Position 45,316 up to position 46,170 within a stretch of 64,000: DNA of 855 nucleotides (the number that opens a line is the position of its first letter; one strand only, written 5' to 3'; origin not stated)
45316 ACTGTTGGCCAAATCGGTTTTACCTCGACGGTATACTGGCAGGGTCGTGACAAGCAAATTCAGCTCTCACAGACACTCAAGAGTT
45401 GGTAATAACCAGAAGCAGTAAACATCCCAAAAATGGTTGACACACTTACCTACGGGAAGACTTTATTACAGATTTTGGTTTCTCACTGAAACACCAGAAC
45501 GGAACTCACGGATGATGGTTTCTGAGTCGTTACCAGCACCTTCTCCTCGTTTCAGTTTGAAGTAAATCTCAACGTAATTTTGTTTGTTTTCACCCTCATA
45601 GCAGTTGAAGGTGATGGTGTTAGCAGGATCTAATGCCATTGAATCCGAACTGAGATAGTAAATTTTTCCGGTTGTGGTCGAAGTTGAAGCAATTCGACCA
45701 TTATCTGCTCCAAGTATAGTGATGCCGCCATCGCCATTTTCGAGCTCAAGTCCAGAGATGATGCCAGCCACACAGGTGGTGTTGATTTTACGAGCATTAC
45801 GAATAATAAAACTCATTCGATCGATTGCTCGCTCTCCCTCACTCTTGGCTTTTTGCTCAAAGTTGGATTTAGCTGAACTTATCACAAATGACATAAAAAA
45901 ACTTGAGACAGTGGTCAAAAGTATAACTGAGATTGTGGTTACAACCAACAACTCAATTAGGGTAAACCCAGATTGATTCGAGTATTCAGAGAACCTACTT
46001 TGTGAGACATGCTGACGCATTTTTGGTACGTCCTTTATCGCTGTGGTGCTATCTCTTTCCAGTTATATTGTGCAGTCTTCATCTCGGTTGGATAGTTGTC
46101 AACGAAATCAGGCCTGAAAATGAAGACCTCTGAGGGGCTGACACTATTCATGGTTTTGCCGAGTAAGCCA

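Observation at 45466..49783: Minus-strand four-gene operon at the distal end of the pilus locus: two paralogous membrane-anchored proteins, a 619-aa Cys-rich secreted protein and a pilin-like gene (candidate tip adhesin module)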

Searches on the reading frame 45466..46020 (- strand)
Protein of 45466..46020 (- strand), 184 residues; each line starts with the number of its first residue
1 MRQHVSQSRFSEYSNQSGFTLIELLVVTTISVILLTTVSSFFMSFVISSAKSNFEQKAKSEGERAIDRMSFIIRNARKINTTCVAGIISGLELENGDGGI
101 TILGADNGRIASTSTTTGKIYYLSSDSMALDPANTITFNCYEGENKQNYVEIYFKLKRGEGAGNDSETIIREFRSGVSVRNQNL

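Call 4: search_protein_families(library=pfam, proteins=[window:45466-46020:-], max_evalue=1)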
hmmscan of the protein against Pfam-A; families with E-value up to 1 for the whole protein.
window:45466-46020:- (184 aa): 1 family
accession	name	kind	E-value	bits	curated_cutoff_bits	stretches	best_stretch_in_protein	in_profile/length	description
PF07963.17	N_methyl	-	6.1e-08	32.4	21.2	1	14-38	2-26/27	Prokaryotic N-terminal methylation motif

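Call 9: search_protein_families(library=ncbifam, proteins=[window:45466-46020:-], max_evalue=1)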
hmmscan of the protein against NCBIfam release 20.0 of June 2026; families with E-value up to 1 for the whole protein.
window:45466-46020:- (184 aa): 17 families
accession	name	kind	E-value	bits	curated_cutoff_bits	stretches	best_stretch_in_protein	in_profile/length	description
TIGR02532.1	IV_pilin_GFxxxE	domain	5e-06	26.1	16.3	1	16-37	1-22/24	prepilin-type N-terminal cleavage/methylation domain-containing protein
NF038304.1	EPS_HpsC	equivalog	9.8e-06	25.3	200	1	11-67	15-67/318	hormogonium polysaccharide secretion pseudopilin HpsC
TIGR01708.2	typeII_sec_gspH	equivalog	0.00023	21.2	80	1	16-58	1-40/169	type II secretion system minor pseudopilin GspH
NF040982.1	ComGD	equivalog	0.00077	19.9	70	1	16-46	1-32/139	competence type IV pilus minor pilin ComGD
NF040999.1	pilin_ComGC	equivalog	0.0015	18.7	75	1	16-39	1-25/84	competence type IV pilus major pilin ComGC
NF007800.0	PRK10506.1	equivalog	0.0045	16.8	158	1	13-37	5-29/163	prepilin peptidase-dependent protein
TIGR02599.1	TIGR02599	subfamily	0.0064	15.8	256.5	1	18-70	1-53/361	Verru_Chthon cassette protein C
NF041002.1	pilin_ComGF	equivalog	0.007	16.6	80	1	16-49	1-34/139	competence type IV pilus minor pilin ComGF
NF041775.1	typeIV_PilA_Myxo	equivalog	0.0081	16.2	400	1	8-55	4-49/214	type IV pilin protein PilA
NF007848.0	PRK10557.1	equivalog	0.012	15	120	1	14-64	8-58/192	prepilin peptidase-dependent protein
NF007862.0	PRK10574.1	equivalog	0.019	15.1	138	1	14-36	2-24/145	prepilin peptidase-dependent pilin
TIGR02596.1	TIGR02596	subfamily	0.037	14.1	70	1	19-50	1-31/196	Verru_Chthon cassette protein D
NF041013.1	T4P_ComGE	equivalog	0.051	13.7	49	1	15-61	2-44/83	competence type IV pilus minor pilin ComGE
TIGR01710.1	typeII_sec_gspG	equivalog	0.064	13.3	88.85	1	17-46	1-30/134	type II secretion system major pseudopilin GspG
NF007660.0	PRK10332.1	equivalog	0.1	13.1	86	1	14-56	6-48/107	prepilin-type N-terminal cleavage/methylation domain-containing protein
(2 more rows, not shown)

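Call 59: search_solved_structures(query=A5, max_evalue=10, show_alignments=0)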
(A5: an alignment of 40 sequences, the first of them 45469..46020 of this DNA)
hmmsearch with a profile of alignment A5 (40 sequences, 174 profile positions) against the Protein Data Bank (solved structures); distinct sequences matched with E-value up to 10: 16.
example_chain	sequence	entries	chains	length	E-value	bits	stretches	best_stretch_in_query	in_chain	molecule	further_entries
9egp_A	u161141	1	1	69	0.00081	22.3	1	6-30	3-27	Geopilin domain 1 protein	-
7tgg_A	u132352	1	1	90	0.0009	22.2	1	4-52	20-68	Geopilin domain 1 protein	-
9laa_A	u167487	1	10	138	0.008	19.1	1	4-29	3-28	Type IV pilin protein PilA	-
9lab_B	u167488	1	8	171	0.014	18.3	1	8-54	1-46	MSHA major pilin subunit MshA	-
6jb9_A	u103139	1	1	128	0.21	14.5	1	97-154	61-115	Nanobody D3-L11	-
6jb8_A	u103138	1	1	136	0.21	14.5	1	97-155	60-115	Nanobody D3-L11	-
1zvy_A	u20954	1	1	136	0.23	14.4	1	97-155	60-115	Immunoglobulin heavy chain antibody variable domain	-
2m7g_A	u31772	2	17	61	0.26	14.2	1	14-54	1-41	Geopilin domain 1 protein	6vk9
9h71_A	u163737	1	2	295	0.32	13.9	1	61-150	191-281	Mast/stem cell growth factor receptor Kit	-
8tj2_C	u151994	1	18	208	0.45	13.4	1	14-54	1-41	Type IV major pilin protein PilA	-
7uzq_J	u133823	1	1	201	1.2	12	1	60-113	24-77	Ankyrin-1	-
2e9w_A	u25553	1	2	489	1.3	11.9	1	61-144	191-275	Mast/stem cell growth factor receptor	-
2ec8_A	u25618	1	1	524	1.4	11.8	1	61-144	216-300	Mast/stem cell growth factor receptor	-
8pfb_G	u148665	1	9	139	2.3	11.1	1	14-54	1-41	Type IV pilin PilE1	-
2l6w_A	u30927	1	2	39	3.1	10.7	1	19-48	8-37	Beta-type platelet-derived growth factor receptor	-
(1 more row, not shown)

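Call 60: search_protein_families(library=pfam, alignment_id=A5, max_evalue=1)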
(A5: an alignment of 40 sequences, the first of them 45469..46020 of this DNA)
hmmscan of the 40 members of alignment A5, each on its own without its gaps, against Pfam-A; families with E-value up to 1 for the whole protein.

A. member 1, window:45469-46020:- (184 aa): 1 family
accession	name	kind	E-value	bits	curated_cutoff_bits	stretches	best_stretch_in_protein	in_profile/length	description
PF07963.17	N_methyl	-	6.1e-08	32.4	21.2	1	14-38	2-26/27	Prokaryotic N-terminal methylation motif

B. families by the number of members that match (of 40 scanned): 33 families (the first 25 are shown)
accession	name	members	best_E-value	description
PF07963.17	N_methyl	40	6.1e-08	Prokaryotic N-terminal methylation motif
PF06143.16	Baculo_11_kDa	8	0.0088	Baculovirus 11 kDa family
PF20456.3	DUF6709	7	0.0014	Family of unknown function (DUF6709)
PF04028.18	DUF374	2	0.014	Domain of unknown function (DUF374)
PF12166.14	Piezo_cap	2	0.02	Piezo non-specific cation channel, cap domain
PF03350.21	UPF0114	2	0.023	Uncharacterized protein family, UPF0114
PF24267.1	HVO_1552_C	2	0.055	HVO_1552, C-terminal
PF15303.11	RNF111_N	1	0.004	E3 ubiquitin-protein ligase Arkadia N-terminus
PF04595.18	Pox_I6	1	0.0092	Poxvirus I6-like family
PF10190.14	Tmemb_170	1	0.021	Putative transmembrane protein 170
PF22235.1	FAS1_thioest_ins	1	0.043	Fatty acid synthase subunit beta, insertion domain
PF05405.19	Mt_ATP-synt_B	1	0.046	Mitochondrial ATP synthase B chain precursor (ATP-synt_B)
PF16353.11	LacZ_4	1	0.058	Beta-galactosidase, domain 4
PF11108.13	Phage_glycop_gL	1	0.058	Viral glycoprotein L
PF16441.10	DUF5038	1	0.065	Domain of unknown function (DUF5038)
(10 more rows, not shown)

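Call 82: predict_structure(protein=window:45469-46020:-)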
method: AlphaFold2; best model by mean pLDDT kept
length: 184 residues; sequences in the alignment: 1
mean_pLDDT: 48.7   pTM: 0.30
mean pLDDT of the five models: 48.7, 47.4, 43.6, 43.6, 34.7
residues with pLDDT >= 90: 1; 70-90: 29; 50-70: 40; < 50: 114
segments of 3 or more residues with pLDDT < 50: 2-7, 9-16, 56-110, 112-118, 127-132, 155-184
pLDDT, mean of each block of 10 residues (from residue 1): 47 56 87 87 76 49 31 27 36 29 36 47 50 53 59 46 33 34 33
secondary structure, 60 per line:
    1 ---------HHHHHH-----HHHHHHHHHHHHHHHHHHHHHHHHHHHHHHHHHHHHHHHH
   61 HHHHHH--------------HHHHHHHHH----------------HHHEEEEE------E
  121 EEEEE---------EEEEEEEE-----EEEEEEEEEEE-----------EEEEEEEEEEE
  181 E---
elements in order: H10-15 H21-66 H81-89 E109-113 E120-125 E135-142 E148-158 E170-181
